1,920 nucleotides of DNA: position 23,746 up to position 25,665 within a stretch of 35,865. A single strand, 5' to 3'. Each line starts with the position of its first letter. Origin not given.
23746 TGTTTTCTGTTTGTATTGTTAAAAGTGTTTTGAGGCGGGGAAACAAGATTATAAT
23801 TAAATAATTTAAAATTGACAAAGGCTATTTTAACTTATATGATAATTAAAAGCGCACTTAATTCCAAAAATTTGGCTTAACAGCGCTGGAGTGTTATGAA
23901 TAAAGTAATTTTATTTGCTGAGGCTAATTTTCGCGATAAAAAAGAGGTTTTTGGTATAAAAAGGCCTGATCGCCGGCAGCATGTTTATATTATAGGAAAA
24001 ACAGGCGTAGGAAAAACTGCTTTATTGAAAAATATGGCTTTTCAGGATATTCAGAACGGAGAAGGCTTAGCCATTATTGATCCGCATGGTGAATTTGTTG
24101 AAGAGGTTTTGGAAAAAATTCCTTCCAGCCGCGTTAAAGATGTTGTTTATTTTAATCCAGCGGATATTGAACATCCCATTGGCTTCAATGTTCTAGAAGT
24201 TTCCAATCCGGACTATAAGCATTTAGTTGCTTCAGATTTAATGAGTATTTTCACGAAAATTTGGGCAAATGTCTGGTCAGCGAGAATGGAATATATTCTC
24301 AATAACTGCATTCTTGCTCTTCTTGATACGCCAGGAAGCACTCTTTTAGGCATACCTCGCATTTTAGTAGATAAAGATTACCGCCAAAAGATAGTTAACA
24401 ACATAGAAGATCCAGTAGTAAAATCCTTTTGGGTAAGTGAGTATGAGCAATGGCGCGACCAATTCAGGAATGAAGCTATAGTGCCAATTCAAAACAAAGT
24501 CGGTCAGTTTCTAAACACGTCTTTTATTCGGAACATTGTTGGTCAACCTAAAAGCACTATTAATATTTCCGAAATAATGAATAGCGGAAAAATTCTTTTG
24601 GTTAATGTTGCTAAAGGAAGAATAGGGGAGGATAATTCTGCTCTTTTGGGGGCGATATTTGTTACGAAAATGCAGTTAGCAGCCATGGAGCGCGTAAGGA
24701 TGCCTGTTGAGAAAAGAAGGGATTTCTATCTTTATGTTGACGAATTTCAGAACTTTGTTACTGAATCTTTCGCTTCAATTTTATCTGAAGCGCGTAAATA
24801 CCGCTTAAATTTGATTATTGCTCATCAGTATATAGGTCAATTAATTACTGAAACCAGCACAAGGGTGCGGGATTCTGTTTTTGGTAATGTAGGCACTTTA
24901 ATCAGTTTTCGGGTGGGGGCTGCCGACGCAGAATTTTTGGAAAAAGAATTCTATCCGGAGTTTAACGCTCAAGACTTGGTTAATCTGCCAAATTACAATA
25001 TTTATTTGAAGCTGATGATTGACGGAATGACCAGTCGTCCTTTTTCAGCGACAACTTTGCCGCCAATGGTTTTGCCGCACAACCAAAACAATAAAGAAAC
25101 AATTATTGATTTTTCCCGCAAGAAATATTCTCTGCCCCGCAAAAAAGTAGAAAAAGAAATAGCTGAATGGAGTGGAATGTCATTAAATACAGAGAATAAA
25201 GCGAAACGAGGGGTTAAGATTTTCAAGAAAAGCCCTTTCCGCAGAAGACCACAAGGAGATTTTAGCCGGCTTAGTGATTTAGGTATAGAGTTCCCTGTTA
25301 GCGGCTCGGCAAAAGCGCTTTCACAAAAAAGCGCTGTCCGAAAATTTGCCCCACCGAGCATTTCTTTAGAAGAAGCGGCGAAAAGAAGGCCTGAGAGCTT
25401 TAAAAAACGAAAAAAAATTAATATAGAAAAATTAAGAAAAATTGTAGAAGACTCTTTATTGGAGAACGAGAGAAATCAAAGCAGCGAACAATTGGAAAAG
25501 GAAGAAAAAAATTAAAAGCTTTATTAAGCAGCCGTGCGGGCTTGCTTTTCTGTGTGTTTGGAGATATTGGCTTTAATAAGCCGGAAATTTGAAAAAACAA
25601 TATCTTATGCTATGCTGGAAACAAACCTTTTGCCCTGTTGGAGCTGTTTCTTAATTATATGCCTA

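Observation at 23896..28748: Orphan four-gene cassette: two anchor-less VirD4/TraD-like ATPase paralogs plus two membrane proteins, with no other T4SS or conjugation genes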

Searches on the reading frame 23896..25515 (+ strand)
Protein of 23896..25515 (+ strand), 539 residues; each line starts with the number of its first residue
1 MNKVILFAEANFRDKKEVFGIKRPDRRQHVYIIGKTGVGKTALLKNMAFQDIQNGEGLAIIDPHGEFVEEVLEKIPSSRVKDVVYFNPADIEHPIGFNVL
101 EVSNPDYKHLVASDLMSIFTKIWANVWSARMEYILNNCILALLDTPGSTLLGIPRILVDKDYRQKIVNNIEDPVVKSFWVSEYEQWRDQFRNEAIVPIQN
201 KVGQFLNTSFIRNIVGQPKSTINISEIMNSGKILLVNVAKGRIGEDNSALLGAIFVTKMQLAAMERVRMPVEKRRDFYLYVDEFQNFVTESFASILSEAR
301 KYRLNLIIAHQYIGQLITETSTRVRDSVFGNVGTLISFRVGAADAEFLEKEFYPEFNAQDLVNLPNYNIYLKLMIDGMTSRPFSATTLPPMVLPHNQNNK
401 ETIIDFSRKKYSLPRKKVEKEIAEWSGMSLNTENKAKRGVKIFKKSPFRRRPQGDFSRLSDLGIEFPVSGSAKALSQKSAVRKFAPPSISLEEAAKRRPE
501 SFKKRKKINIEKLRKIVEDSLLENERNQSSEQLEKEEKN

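Call 3: search_protein_families(library=pfam, proteins=[window:23896-25515:+], max_evalue=1)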
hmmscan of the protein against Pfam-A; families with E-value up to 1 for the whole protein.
window:23896-25515:+ (539 aa): 17 families
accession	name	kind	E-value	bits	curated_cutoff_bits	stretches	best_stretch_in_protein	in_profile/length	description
PF10412.15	TrwB_AAD_bind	-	7.2e-15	55.2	20.5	1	26-342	14-312/387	Type IV secretion-system coupling protein DNA-binding domain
PF01935.23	DUF87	-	9.6e-08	32.8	23.2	1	28-212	24-176/220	Helicase HerA, central domain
PF12696.13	TraG-D_C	-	6.1e-06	26.6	22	1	278-349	3-73/126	TraM recognition site of TraD and TraG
PF02534.20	T4SS-DNA_transf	-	0.00033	20.1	20.1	1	26-101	44-115/468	Type IV secretory system Conjugative DNA transfer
PF13401.12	AAA_22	-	0.00047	20.9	27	1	26-53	4-31/130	AAA domain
PF20720.3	nSTAND3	-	0.0038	17.4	27.2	1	26-86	16-71/155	Novel STAND NTPase 3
PF13191.12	AAA_16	-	0.0057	17.6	32.6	1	26-50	23-47/167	AAA ATPase domain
PF25199.1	nSTAND_NTPase5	-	0.0065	16.7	34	1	22-83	36-99/145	Novel STAND NTPase 5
PF01637.24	ATPase_2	-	0.048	13.9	33.2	1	25-55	18-48/225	ATPase domain predominantly from Archaea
PF00270.35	DEAD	-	0.051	13.7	26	1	27-75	14-65/167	DEAD/DEAH box helicase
PF00005.33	ABC_tran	-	0.07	14.2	25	1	27-50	11-34/137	ABC transporter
PF12846.13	AAA_10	-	0.078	12.4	27.5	1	26-77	20-70/362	AAA-like domain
PF01695.23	IstB_IS21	-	0.08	12.9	24.1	1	16-56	81-121/238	IstB-like ATP binding protein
PF04303.18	PrpF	-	0.13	11.5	27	1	199-303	168-270/371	PrpF protein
PF00006.31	ATP-synt_ab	-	0.2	11.7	29.5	1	28-79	15-67/213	ATP synthase alpha/beta family, nucleotide-binding domain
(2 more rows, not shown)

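Call 4: search_protein_families(library=ncbifam, proteins=[window:23896-25515:+], max_evalue=1)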
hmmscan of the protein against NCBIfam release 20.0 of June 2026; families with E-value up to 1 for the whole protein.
window:23896-25515:+ (539 aa): 19 families
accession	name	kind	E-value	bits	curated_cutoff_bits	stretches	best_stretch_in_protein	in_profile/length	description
TIGR03743.1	SXT_TraD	subfamily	8.7e-15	54.2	366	2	25-100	173-251/636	conjugative transfer system coupling protein TraD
NF045973.1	conju_CD1115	equivalog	2.2e-11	43.3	250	2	23-116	20-107/442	VirD4-like conjugal transfer protein, CD1115 family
TIGR03754.1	conj_TOL_TraD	equivalog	9.5e-08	31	647.55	1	21-66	174-219/643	type IV conjugative transfer system coupling protein TraD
NF053655.1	CedD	equivalog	8.7e-07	28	600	1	18-91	212-284/527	DNA-translocating ATPase CedD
TIGR02759.1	TraD_Ftype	equivalog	1.8e-05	23.7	521.35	2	22-71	171-220/566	type IV conjugative transfer system coupling protein TraD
NF041447.1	TrbC_conju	equivalog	2.1e-05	23.2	800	2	221-340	362-493/685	F-type conjugative transfer protein TrbC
NF045975.1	VirB4_plasma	equivalog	0.00048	18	590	1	30-68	518-556/894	Mbov_0397 family ICE element conjugal transfer ATPase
TIGR00929.1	VirB4_CagE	subfamily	0.0016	16.7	643.1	0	29-48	439-458/792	VirB4 family type IV secretion/conjugal transfer ATPase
NF045998.1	cleave_ABC_plasm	equivalog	0.0077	14.5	500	1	10-56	476-521/673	Mbov_0121 family peptidase domain-containing ABC transporter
TIGR00231.1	small_GTP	domain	0.0083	15.9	42.5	1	28-54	4-30/164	GTP-binding protein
TIGR03167.1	tRNA_sel_U_synt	equivalog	0.012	15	219.75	1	25-56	125-158/311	tRNA 2-selenouridine(34) synthase MnmH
NF000169.2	ABCF_Sal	exception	0.013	14.2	725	1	26-50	26-50/542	Sal family ABC-F type ribosomal protection protein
NF040713.1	ZapE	equivalog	0.024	13.9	140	1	17-47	43-72/344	cell division protein ZapE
NF006505.0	PRK08939.1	equivalog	0.031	13.6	228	1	24-82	153-210/306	primosomal protein DnaI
TIGR03420.1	DnaA_homol_Hda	equivalog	0.032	13.8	194.8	1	25-64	36-75/226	DnaA regulatory inactivator Hda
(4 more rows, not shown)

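Call 6: search_protein_families(library=padloc, proteins=[window:23896-25515:+], max_evalue=0.1)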
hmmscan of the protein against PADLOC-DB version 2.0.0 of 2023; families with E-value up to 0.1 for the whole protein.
window:23896-25515:+ (539 aa): 5 families
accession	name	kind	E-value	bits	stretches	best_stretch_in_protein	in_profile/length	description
PDLC04140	mad8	-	1.8e-18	65.1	1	27-370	27-285/314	mads_8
PDLC04103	HerA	-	1.4e-07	28.3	2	28-195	173-330/579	-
PDLC01055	HerA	-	9.7e-06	22.6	1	27-78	157-210/532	Type III coevolved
PDLC04105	HerA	-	0.003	14.2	1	28-81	167-221/576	-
PDLC04235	PDC-M01A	-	0.0073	13.2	1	25-54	185-213/510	-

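Call 7: search_protein_families(library=phrogs, proteins=[window:23896-25515:+], max_evalue=0.1)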
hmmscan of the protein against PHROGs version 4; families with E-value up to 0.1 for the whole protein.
window:23896-25515:+ (539 aa): 6 families
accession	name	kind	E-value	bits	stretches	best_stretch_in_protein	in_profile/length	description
phrog_5156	-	unknown function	2.2e-57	195.7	1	18-428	401-811/824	-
phrog_7035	-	unknown function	9.9e-12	45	2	223-359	436-577/969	-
phrog_2666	-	head and packaging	5.2e-09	36.3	1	14-74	308-368/555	terminase large subunit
phrog_7998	-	unknown function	0.00034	20.9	1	25-97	38-112/339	-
phrog_4339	-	unknown function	0.059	13.5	1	27-48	51-72/552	-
phrog_1297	-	other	0.096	12.7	0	27-56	25-49/356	ATPase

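Call 39: search_solved_structures(query=window:23896-25515:+, max_evalue=1)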
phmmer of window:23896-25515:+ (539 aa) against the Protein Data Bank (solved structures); distinct sequences matched with E-value up to 1: 11.
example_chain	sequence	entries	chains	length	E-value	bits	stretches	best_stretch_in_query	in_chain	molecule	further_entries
1gl6_A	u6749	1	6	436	1.4e-06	30.4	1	20-91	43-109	ATPASE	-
1e9r_A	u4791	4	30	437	1.4e-06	30.4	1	20-91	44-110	CONJUGAL TRANSFER PROTEIN TRWB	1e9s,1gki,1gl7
6sz9_A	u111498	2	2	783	0.031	16.1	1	13-66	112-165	IcmO (DotL)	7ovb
29hb_b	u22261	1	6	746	0.28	13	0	31-69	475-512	ATP-dependent Clp protease, ATP-binding subunit ClpE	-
4ciu_A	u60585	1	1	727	0.47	12.2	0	20-70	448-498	CHAPERONE PROTEIN CLPB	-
6rn2_A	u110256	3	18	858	0.71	11.6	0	20-70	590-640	Chaperone protein ClpB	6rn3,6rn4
6qs4_A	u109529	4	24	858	0.73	11.6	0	20-70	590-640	Chaperone protein ClpB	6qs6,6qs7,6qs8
6oax_C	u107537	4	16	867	0.74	11.6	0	20-70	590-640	Hyperactive disaggregase ClpB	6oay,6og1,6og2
6og3_E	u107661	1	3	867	0.74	11.6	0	20-70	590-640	Hyperactive disaggregase ClpB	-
3upu_A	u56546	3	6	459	0.83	11.4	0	24-119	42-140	ATP-dependent DNA helicase dda | Dda helicase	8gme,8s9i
7es4_A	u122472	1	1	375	0.88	11.3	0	251-316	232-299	DNA phosphorothioation-dependent restriction protein DptH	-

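Call 40: find_homologous_proteins(query=window:23896-25515:+)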
Query window:23896-25515:+ (539 aa): 8000 proteins with E <= 0.001 among 8000 candidates; the best 120 are listed.
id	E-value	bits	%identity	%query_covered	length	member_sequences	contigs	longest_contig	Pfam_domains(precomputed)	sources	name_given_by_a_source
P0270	0.0e+0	1194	100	100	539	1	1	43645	PF10412.16,PF01935.24,PF12696.14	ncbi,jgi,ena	-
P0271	1.3e-258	877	74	98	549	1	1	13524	PF10412.16,PF01935.24,PF12696.14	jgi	-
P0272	4.3e-251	852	74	97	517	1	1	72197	PF10412.16,PF01935.24,PF02534.21,PF12696.14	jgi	-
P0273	1.1e-250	851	72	97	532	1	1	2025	PF10412.16,PF01935.24,PF13401.13,PF12696.14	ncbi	-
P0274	6.6e-249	845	72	96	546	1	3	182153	PF10412.16,PF01935.24,PF12696.14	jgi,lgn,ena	-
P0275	9.6e-245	831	69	98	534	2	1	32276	PF10412.16,PF01935.24,PF13401.13,PF02534.21,PF12696.14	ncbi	-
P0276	2.2e-243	827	70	97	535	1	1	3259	PF10412.16,PF01935.24,PF13401.13,PF02534.21,PF12696.14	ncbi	-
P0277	5.9e-237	805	68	98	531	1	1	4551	PF10412.16,PF01935.24,PF02534.21,PF12696.14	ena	-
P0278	4.0e-234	796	69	95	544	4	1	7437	PF10412.16,PF01935.24,PF12696.14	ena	-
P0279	5.4e-231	786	79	79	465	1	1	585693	PF10412.16,PF01935.24,PF02534.21,PF12696.14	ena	-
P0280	1.2e-230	785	66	96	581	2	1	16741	PF10412.16,PF01935.24,PF23477.2,PF12696.14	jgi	jgi:CxxC-x17-CxxC domain-containing protein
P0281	4.0e-230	783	71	86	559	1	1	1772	PF10412.16,PF01935.24,PF02534.21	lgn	-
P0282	2.0e-229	780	60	99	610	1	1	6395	PF10412.16,PF01935.24,PF23477.2,PF13401.13,PF12696.14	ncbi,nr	ncbi:MAG: type IV secretion system DNA-binding domain-containing protein [Candidatus Pacebacteria ba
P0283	1.3e-228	778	62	98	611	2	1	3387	PF10412.16,PF01935.24,PF23477.2,PF12696.14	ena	-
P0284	1.4e-228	778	61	98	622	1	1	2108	PF10412.16,PF01935.24,PF23477.2,PF13401.13,PF12696.14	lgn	-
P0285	2.4e-228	777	60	100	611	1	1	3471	PF10412.16,PF01935.24,PF23477.2,PF13401.13,PF12696.14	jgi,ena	-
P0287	3.6e-227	773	64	97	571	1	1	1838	PF10412.16,PF01935.24,PF23477.2,PF02534.21,PF12696.14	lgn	-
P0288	1.4e-226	771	63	98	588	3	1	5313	PF10412.16,PF01935.24,PF23477.2,PF12696.14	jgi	-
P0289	1.8e-226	771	61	97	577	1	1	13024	PF10412.16,PF01935.24,PF23477.2,PF12696.14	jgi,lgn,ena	-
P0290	5.6e-226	769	62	97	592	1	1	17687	PF10412.16,PF01935.24,PF23477.2,PF12696.14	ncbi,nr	ncbi:MAG: type IV secretion system DNA-binding domain-containing protein [Patescibacteria group bact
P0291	1.1e-225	768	59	99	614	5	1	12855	PF10412.16,PF01935.24,PF23477.2,PF13401.13,PF02534.21,PF12696.14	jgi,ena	-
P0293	3.0e-225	767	63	96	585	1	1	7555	PF10412.16,PF01935.24,PF23477.2,PF02534.21,PF12696.14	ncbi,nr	ncbi:MAG: type IV secretion system DNA-binding domain-containing protein [Patescibacteria group bact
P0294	3.5e-225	767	62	97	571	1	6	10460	PF10412.16,PF01935.24,PF23477.2,PF12696.14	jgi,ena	-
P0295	4.2e-225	766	62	96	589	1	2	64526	PF10412.16,PF01935.24,PF23477.2,PF12696.14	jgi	jgi:CxxC-x17-CxxC domain-containing protein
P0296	5.4e-225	766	60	99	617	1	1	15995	PF10412.16,PF01935.24,PF23477.2,PF13401.13,PF12696.14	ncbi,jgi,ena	-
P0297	8.7e-225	765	63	96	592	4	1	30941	PF10412.16,PF01935.24,PF23477.2,PF12696.14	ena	-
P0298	9.0e-225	765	76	81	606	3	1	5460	PF10412.16,PF01935.24,PF23477.2,PF12696.14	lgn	-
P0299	1.2e-224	765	62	97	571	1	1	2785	PF10412.16,PF01935.24,PF23477.2,PF12696.14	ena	-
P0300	1.4e-224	765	61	97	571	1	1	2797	PF10412.16,PF01935.24,PF23477.2,PF12696.14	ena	-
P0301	1.7e-224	764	61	96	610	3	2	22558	PF10412.16,PF01935.24,PF23477.2,PF13401.13,PF02534.21,PF12696.14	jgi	-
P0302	1.8e-224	764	63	96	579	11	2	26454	PF10412.16,PF01935.24,PF23477.2,PF02534.21,PF12696.14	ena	-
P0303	3.5e-224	763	62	97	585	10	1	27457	PF10412.16,PF01935.24,PF23477.2,PF12696.14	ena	-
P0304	4.2e-224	763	60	97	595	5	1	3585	PF10412.16,PF01935.24,PF23477.2,PF12696.14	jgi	-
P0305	1.2e-223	761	64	97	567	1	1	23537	PF10412.16,PF01935.24,PF23477.2,PF02534.21,PF12696.14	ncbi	-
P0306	1.6e-223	761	76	79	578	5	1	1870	PF10412.16,PF01935.24,PF23477.2,PF02534.21,PF12696.14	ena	-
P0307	2.2e-223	761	76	79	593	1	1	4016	PF10412.16,PF01935.24,PF23477.2,PF13401.13,PF02534.21,PF12696.14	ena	-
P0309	3.8e-223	760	63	96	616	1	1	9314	PF10412.16,PF01935.24,PF23477.2,PF02534.21,PF12696.14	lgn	-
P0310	4.1e-223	760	63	96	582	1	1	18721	PF10412.16,PF01935.24,PF23477.2,PF02534.21,PF12696.14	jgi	-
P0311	4.5e-223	760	61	97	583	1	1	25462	PF10412.16,PF01935.24,PF23477.2,PF12696.14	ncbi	-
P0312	4.5e-223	760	63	96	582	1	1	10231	PF10412.16,PF23477.2,PF12696.14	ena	-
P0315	6.9e-223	759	61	97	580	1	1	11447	PF10412.16,PF01935.24,PF23477.2,PF12696.14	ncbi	ncbi:MAG: type IV secretion system DNA-binding domain-containing protein [Patescibacteria group bact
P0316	9.4e-223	758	61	96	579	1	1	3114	PF10412.16,PF01935.24,PF23477.2,PF12696.14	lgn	-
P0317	1.0e-222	758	63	96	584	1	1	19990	PF10412.16,PF01935.24,PF23477.2,PF12696.14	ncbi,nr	ncbi:MAG: type IV secretion system DNA-binding domain-containing protein [Patescibacteria group bact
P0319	2.0e-222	757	62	97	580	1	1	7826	PF10412.16,PF01935.24,PF23477.2,PF02534.21,PF12696.14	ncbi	ncbi:MAG: type IV secretion system DNA-binding domain-containing protein [Patescibacteria group bact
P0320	2.0e-222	757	61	97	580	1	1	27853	PF10412.16,PF01935.24,PF23477.2,PF12696.14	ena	-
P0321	2.1e-222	757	61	97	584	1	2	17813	PF10412.16,PF01935.24,PF23477.2,PF12696.14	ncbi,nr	ncbi:type IV secretion system DNA-binding domain-containing protein [Patescibacteria group bacterium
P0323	3.3e-222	757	62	100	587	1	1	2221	PF10412.16,PF01935.24,PF23477.2,PF12696.14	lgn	-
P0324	3.6e-222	757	61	97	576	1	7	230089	PF10412.16,PF01935.24,PF23477.2,PF12696.14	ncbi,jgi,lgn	jgi:CxxC-x17-CxxC domain-containing protein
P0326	4.7e-222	756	59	97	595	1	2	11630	PF10412.16,PF01935.24,PF23477.2,PF02534.21,PF12696.14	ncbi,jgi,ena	-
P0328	9.5e-222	755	62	96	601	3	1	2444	PF10412.16,PF01935.24,PF23477.2,PF02534.21,PF12696.14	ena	-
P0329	1.0e-221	755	60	97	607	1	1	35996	PF10412.16,PF01935.24,PF23477.2,PF13401.13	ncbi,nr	ncbi:MAG: type IV secretion system DNA-binding domain-containing protein [Candidatus Gribaldobacteri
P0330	1.2e-221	755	61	97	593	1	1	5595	PF10412.16,PF01935.24,PF23477.2,PF02534.21,PF12696.14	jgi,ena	-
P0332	1.5e-221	755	65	94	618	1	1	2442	PF10412.16,PF01935.24,PF23477.2,PF12696.14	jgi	-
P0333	1.6e-221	754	62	96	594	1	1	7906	PF10412.16,PF01935.24,PF23477.2,PF02534.21,PF12696.14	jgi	-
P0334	2.3e-221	754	62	98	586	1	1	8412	PF10412.16,PF01935.24,PF23477.2,PF02534.21,PF12696.14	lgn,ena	-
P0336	6.0e-221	753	61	98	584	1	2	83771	PF10412.16,PF01935.24,PF23477.2,PF02534.21,PF12696.14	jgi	-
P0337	6.7e-221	752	75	79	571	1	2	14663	PF10412.16,PF01935.24,PF23477.2,PF12696.14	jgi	jgi:CxxC-x17-CxxC domain-containing protein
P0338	7.4e-221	752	62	96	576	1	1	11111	PF10412.16,PF01935.24,PF23477.2,PF12696.14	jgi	-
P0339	8.5e-221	752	62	96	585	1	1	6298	PF10412.16,PF01935.24,PF23477.2,PF13401.13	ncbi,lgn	-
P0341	1.0e-220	752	61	96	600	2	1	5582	PF10412.16,PF01935.24,PF23477.2,PF13401.13,PF12696.14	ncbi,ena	-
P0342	1.4e-220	751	61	96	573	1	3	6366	PF10412.16,PF01935.24,PF23477.2,PF12846.14,PF02534.21,PF12696.14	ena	-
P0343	2.7e-220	750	60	96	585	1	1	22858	PF10412.16,PF01935.24,PF23477.2,PF02534.21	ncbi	ncbi:MAG: type IV secretion system DNA-binding domain-containing protein [Candidatus Portnoybacteria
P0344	2.9e-220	750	61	95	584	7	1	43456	PF10412.16,PF01935.24,PF23477.2,PF13401.13,PF02534.21,PF12696.14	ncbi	ncbi:MAG: type IV secretion system DNA-binding domain-containing protein [Patescibacteria group bact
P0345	3.3e-220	750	59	96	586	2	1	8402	PF10412.16,PF01935.24,PF23477.2,PF13401.13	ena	-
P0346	4.0e-220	750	60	97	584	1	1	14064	PF10412.16,PF01935.24,PF23477.2,PF13401.13,PF12696.14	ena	-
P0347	4.6e-220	750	61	96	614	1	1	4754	PF10412.16,PF01935.24,PF23477.2,PF13401.13,PF12696.14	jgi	-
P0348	5.1e-220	749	62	97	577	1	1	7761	PF10412.16,PF01935.24,PF23477.2,PF12696.14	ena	-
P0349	6.9e-220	749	60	97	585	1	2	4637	PF10412.16,PF01935.24,PF23477.2,PF02534.21,PF12696.14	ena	-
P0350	8.4e-220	749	73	79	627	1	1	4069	PF10412.16,PF01935.24,PF23477.2,PF12696.14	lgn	-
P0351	9.9e-220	749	72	82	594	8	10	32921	PF10412.16,PF01935.24,PF23477.2,PF12696.14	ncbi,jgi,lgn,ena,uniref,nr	ncbi:MAG: hypothetical protein CO003_01020 [Candidatus Portnoybacteria bacterium CG_4_8_14_3_um_filt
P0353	1.2e-219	748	62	97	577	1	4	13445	PF10412.16,PF01935.24,PF23477.2,PF12696.14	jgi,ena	-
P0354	1.3e-219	748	60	96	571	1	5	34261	PF10412.16,PF01935.24,PF23477.2,PF12696.14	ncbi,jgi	-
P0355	1.8e-219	748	58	97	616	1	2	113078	PF10412.16,PF01935.24,PF23477.2,PF02534.21,PF12696.14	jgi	-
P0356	1.9e-219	748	62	96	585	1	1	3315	PF10412.16,PF01935.24,PF23477.2,PF02534.21,PF12696.14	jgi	-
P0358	2.6e-219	747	60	98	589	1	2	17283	PF10412.16,PF01935.24,PF23477.2,PF12696.14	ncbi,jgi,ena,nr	ncbi:MAG TPA: DUF87 domain-containing protein [Candidatus Parcubacteria bacterium]|nr:DUF87 domain-c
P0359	2.8e-219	747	59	100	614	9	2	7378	PF10412.16,PF01935.24,PF23477.2,PF13401.13,PF12696.14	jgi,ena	-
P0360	3.1e-219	747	60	96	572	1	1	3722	PF10412.16,PF01935.24,PF23477.2,PF02534.21,PF12696.14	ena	-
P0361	3.2e-219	747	75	79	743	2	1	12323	PF10412.16,PF01935.24,PF23477.2,PF12696.14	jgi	-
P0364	3.9e-219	747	61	96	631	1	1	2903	PF10412.16,PF01935.24,PF23477.2,PF12696.14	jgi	-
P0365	4.4e-219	746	60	100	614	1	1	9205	PF10412.16,PF01935.24,PF23477.2,PF13401.13,PF12696.14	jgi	-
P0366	4.5e-219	746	62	97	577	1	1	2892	PF10412.16,PF01935.24,PF23477.2,PF12696.14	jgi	-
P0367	4.8e-219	746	60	97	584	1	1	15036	PF10412.16,PF01935.24,PF23477.2,PF13401.13,PF12696.14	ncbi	-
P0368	6.2e-219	746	59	100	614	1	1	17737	PF10412.16,PF01935.24,PF23477.2,PF13401.13,PF12696.14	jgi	-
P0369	7.5e-219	746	76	79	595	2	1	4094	PF10412.16,PF01935.24,PF23477.2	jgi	-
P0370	8.0e-219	746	74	81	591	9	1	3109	PF10412.16,PF23477.2,PF12696.14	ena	-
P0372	9.5e-219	745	76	78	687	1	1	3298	PF10412.16,PF01935.24,PF23477.2,PF12696.14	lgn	-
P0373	1.1e-218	745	64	95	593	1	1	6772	PF10412.16,PF01935.24,PF23477.2,PF12696.14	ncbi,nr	ncbi:type IV secretion system DNA-binding domain-containing protein [Patescibacteria group bacterium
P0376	2.4e-218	744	61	97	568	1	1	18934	PF10412.16,PF01935.24,PF23477.2,PF13401.13,PF02534.21,PF12696.14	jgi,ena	-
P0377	2.5e-218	744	66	88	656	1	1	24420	PF10412.16,PF01935.24,PF23477.2,PF12696.14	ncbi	-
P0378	2.7e-218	744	60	96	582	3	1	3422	PF10412.16,PF01935.24,PF23477.2,PF02534.21,PF12696.14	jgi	-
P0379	3.6e-218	743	62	97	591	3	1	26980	PF10412.16,PF01935.24,PF23477.2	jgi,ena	-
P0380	3.9e-218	743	73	81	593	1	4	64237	PF10412.16,PF01935.24,PF23477.2,PF02534.21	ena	-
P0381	4.2e-218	743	62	97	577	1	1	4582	PF10412.16,PF01935.24,PF23477.2,PF12696.14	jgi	-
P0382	4.5e-218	743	61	97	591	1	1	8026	PF10412.16,PF01935.24,PF23477.2,PF12696.14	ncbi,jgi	-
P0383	5.0e-218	743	72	82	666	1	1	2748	PF10412.16,PF01935.24,PF23477.2,PF12696.14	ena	-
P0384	5.6e-218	743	62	97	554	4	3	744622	PF10412.16,PF01935.24,PF23477.2,PF02534.21,PF12696.14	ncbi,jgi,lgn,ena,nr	ncbi:type IV secretion system DNA-binding domain-containing protein [Patescibacteria group bacterium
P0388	1.9e-217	741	73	81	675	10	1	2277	PF10412.16,PF01935.24,PF23477.2,PF12696.14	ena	-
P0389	2.1e-217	741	72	82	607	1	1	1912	PF10412.16,PF01935.24,PF23477.2,PF02534.21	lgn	-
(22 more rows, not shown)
